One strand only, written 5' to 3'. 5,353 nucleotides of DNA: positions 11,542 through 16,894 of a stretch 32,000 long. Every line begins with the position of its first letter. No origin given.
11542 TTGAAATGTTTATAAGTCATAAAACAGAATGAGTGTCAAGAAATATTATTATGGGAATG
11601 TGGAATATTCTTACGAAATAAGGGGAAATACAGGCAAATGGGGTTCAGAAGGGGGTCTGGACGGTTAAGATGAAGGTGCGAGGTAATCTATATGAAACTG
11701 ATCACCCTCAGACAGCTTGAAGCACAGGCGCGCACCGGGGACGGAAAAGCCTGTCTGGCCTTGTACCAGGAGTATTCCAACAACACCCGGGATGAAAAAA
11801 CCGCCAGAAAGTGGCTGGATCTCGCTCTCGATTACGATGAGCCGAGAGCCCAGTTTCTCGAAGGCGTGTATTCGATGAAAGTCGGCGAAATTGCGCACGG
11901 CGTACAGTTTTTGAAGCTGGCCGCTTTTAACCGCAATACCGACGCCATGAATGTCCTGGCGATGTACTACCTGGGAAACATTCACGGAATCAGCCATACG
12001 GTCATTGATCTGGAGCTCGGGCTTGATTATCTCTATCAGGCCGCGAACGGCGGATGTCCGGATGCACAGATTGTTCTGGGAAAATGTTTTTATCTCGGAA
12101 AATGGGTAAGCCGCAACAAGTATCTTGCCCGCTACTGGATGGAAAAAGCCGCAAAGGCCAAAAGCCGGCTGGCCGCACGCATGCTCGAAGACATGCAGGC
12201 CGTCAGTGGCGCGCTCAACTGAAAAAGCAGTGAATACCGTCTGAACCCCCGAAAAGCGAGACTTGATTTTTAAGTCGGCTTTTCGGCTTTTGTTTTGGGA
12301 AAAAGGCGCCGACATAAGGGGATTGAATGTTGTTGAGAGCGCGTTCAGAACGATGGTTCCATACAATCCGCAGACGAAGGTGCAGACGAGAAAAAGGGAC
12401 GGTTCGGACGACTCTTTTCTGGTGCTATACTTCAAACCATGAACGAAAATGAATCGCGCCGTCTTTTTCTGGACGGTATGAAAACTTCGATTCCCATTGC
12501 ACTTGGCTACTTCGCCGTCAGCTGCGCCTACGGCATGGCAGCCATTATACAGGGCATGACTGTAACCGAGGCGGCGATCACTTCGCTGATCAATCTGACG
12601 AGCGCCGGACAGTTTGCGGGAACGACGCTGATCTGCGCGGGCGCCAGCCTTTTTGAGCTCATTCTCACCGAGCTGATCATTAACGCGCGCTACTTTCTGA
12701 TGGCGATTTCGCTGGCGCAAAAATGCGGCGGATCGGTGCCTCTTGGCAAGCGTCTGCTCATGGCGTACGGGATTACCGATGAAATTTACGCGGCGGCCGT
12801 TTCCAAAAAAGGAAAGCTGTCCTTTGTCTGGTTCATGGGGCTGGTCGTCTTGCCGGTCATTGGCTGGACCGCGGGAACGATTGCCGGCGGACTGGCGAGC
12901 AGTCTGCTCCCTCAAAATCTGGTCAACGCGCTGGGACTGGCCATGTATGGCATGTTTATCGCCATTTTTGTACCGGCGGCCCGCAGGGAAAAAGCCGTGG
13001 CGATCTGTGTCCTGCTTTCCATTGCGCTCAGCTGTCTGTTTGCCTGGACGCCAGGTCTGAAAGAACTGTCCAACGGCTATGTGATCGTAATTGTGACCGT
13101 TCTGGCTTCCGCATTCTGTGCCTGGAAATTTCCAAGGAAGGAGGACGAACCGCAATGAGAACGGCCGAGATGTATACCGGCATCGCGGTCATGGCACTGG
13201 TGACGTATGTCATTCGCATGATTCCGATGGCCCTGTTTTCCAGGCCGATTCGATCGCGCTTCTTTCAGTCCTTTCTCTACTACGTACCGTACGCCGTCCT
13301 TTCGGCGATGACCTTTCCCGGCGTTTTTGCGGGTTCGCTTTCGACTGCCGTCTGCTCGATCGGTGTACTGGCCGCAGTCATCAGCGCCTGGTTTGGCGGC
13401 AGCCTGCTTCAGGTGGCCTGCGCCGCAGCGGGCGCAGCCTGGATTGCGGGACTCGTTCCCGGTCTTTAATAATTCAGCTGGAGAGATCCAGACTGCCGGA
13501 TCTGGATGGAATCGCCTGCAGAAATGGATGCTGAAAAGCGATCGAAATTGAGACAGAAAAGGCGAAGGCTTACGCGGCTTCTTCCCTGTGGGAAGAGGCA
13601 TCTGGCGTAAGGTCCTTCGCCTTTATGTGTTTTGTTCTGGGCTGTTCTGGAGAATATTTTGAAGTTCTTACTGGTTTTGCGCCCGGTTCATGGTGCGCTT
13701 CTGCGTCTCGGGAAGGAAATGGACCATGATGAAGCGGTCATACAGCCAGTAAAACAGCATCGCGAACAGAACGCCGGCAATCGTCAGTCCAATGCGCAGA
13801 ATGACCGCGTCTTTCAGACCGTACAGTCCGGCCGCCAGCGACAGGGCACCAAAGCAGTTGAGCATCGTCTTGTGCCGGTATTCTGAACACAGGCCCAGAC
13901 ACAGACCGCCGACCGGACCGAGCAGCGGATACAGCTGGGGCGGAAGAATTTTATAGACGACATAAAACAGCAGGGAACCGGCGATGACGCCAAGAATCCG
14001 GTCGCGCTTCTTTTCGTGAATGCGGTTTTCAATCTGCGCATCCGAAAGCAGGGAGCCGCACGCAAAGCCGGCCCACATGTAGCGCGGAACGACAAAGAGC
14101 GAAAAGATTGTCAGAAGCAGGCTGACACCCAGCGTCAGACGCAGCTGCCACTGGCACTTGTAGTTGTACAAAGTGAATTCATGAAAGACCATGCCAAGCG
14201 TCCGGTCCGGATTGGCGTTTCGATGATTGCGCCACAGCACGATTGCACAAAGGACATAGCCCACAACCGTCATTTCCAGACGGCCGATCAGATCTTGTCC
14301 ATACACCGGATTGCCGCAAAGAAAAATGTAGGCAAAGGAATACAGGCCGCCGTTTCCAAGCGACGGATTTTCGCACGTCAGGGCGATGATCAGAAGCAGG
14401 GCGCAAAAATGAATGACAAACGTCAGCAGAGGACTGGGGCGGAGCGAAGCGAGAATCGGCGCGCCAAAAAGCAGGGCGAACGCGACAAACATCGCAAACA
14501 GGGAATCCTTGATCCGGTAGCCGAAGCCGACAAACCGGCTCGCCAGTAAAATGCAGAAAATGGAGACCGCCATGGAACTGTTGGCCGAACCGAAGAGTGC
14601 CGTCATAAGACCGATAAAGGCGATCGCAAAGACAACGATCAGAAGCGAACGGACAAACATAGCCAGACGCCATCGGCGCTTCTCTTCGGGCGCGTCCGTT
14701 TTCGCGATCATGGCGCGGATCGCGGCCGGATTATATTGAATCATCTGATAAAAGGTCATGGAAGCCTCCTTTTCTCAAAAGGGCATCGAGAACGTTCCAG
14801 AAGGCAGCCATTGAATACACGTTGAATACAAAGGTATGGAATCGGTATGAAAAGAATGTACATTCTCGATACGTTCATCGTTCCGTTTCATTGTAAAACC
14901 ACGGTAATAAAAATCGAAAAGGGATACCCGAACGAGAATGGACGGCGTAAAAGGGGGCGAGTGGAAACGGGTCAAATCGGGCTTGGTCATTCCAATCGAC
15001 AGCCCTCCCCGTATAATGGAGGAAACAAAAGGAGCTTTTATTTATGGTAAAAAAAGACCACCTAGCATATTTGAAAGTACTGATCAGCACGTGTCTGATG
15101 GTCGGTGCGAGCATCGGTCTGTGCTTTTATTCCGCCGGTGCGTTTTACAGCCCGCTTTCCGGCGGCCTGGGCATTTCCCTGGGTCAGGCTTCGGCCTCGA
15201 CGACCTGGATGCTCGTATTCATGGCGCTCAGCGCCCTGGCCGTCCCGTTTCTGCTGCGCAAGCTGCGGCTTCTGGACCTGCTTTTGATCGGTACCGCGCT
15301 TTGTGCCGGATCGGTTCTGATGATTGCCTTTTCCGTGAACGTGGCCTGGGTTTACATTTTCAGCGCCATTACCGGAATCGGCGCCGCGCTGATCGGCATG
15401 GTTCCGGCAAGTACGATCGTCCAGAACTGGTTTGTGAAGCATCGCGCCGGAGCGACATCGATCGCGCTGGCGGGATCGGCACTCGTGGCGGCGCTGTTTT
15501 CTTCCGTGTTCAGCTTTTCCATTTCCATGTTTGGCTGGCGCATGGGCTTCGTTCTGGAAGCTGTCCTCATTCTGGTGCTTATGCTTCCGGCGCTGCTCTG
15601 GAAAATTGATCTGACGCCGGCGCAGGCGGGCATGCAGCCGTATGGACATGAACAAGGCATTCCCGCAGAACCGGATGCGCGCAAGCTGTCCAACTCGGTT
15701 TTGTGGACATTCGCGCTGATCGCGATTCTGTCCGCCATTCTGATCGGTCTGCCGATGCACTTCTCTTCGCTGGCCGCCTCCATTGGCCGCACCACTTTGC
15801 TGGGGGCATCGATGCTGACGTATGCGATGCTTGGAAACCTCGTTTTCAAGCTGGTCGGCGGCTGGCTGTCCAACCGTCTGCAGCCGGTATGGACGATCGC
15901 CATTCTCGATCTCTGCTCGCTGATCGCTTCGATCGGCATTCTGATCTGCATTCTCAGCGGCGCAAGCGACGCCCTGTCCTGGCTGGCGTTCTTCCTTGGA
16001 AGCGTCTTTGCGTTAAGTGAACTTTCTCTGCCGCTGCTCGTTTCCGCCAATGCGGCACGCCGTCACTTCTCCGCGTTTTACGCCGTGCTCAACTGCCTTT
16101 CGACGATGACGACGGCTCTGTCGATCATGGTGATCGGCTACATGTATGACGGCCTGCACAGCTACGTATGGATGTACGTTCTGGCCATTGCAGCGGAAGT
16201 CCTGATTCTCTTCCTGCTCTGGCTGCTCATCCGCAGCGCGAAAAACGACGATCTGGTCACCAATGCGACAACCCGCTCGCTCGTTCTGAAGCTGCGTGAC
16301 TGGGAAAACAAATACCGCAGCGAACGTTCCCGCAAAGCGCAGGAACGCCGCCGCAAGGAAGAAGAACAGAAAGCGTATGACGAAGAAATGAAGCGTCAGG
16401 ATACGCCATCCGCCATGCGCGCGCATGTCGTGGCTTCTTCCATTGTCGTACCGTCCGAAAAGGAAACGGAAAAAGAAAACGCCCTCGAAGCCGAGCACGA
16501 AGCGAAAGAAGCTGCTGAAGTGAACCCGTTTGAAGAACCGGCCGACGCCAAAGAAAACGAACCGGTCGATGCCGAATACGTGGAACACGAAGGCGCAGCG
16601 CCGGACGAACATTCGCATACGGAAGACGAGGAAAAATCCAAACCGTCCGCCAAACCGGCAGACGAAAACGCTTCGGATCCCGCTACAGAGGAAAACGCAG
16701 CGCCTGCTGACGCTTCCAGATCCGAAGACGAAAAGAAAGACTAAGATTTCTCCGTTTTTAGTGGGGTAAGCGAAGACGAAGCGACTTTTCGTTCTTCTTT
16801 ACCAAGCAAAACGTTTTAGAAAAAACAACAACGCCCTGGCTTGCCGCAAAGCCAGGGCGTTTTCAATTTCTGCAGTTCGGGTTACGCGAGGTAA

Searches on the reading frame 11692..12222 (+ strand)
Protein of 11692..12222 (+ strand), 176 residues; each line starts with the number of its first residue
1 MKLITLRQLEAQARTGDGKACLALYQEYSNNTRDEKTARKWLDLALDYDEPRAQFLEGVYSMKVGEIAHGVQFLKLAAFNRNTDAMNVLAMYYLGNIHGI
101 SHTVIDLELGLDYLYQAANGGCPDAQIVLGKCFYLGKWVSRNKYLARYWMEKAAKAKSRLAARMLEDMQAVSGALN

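Call 79: search_protein_families(library=pfam, proteins=[window:11692-12222:+], max_evalue=0.01)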
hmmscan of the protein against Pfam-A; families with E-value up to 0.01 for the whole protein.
window:11692-12222:+ (176 aa): 1 family
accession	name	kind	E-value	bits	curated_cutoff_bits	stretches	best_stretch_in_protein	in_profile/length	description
PF08238.18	Sel1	-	1.1e-11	45.2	30.7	1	123-156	1-34/36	Sel1 repeat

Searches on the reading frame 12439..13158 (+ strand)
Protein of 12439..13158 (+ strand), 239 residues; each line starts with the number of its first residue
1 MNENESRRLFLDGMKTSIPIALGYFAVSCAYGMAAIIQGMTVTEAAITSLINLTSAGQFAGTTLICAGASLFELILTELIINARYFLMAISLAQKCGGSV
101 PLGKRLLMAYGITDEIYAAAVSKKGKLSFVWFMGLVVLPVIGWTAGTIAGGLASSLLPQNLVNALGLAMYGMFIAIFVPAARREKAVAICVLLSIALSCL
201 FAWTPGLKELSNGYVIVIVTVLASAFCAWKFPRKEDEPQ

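Call 79: search_protein_families(library=pfam, proteins=[window:12439-13158:+], max_evalue=0.01)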
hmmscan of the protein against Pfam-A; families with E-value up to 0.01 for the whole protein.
window:12439-13158:+ (239 aa): 1 family
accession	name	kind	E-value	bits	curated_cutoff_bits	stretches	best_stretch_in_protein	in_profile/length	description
PF03591.19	AzlC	-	5.1e-33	114.8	32.1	1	19-157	1-137/137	AzlC protein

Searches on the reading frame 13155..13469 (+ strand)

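Call 79: search_protein_families(library=pfam, proteins=[window:13155-13469:+], max_evalue=0.01)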
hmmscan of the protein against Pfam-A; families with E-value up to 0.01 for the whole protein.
window:13155-13469:+ (104 aa): 1 family
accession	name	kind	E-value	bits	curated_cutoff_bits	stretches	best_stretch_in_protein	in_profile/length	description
PF05437.17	AzlD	-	3.6e-14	53.1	23.7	1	9-97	4-97/99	Branched-chain amino acid transport protein (AzlD)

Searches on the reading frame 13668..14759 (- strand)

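Call 6: search_protein_families(library=pfam, proteins=[window:13668-14759:-], max_evalue=0.01)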
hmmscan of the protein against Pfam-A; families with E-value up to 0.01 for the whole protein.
window:13668-14759:- (363 aa): 1 family
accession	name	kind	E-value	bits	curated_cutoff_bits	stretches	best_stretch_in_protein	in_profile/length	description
PF22868.1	YmiA-like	-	0.0027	17.9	27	0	242-271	10-39/46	Protein YmiA-like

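Call 62: search_protein_families(library=pfam, proteins=[window:13668-14759:-], max_evalue=0.001)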
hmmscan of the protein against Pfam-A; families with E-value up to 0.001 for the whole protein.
window:13668-14759:- (363 aa): 0 families

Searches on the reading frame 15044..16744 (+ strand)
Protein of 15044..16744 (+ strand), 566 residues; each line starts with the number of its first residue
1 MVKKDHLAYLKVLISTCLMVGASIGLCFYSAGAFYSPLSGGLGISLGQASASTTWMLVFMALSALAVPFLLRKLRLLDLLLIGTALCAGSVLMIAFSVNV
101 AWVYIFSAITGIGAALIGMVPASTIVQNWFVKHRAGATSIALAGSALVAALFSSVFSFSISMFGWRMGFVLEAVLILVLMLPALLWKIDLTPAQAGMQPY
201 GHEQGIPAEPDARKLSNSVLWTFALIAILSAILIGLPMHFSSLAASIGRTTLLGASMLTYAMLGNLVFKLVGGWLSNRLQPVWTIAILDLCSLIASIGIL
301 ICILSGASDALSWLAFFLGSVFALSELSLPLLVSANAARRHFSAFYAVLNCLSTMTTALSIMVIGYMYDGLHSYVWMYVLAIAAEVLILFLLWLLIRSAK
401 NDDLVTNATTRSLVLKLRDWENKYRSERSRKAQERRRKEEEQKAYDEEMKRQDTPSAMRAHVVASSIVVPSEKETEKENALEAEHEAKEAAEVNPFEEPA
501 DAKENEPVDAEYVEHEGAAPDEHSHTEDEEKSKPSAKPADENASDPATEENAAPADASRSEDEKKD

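Call 6: search_protein_families(library=pfam, proteins=[window:15044-16744:+], max_evalue=0.01)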
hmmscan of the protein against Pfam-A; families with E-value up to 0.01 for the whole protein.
window:15044-16744:+ (566 aa): 1 family
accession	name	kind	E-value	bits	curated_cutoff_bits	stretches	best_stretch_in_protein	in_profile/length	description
PF07690.21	MFS_1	-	1.2e-20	74.2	33.4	1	20-354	4-343/347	Major Facilitator Superfamily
